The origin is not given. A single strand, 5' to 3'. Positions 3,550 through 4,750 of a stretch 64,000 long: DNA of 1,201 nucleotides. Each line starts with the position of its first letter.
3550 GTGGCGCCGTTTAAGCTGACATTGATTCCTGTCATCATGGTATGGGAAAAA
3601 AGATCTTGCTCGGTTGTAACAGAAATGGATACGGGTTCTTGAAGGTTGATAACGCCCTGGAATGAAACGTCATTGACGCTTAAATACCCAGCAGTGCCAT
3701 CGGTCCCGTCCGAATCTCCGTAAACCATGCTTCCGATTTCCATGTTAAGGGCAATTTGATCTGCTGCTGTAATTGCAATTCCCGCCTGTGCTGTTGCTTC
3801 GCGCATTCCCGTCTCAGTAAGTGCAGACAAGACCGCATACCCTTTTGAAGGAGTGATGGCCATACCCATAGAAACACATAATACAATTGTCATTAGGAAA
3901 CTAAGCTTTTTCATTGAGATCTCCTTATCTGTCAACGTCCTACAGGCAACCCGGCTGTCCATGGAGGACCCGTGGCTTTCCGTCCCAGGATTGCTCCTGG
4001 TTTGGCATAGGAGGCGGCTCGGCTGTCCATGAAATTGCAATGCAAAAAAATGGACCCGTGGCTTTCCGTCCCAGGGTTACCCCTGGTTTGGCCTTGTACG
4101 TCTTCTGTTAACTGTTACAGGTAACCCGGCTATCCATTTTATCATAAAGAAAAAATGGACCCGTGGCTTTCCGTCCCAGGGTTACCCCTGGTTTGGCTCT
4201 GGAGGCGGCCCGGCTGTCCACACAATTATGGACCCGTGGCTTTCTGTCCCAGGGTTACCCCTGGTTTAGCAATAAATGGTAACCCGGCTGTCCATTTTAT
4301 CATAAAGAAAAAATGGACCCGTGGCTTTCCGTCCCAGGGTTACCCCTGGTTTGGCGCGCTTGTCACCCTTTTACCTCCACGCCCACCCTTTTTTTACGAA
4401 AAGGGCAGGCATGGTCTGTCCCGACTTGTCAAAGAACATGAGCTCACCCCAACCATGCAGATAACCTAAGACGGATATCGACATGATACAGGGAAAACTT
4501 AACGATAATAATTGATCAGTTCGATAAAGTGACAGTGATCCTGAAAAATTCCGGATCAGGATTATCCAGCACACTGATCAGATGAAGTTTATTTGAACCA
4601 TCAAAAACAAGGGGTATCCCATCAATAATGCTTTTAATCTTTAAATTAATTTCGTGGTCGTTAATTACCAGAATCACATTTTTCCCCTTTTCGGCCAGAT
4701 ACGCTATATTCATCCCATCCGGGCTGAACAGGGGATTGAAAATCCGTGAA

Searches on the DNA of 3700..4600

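Call 84: search_with_rna_model(model_id=R1, source=window, start=3700, end=4600, filters=off, max_evalue=0.01)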
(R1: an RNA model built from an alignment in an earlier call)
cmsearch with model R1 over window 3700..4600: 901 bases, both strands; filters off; matches with E-value up to 0.01: 6.
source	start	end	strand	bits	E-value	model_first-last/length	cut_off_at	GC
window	4116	4207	-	103.5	4e-27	1-92/92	no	0.51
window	4274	4365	-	102.5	7.5e-27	1-92/92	no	0.5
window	4009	4102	-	93.8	1.4e-24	1-92/92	no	0.55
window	3941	4008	-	71.8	7.6e-19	9-92/92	no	0.6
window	4208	4269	-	59.6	1.1e-15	12-85/92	no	0.58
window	4290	4318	+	11.9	0.003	48-76/92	no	0.28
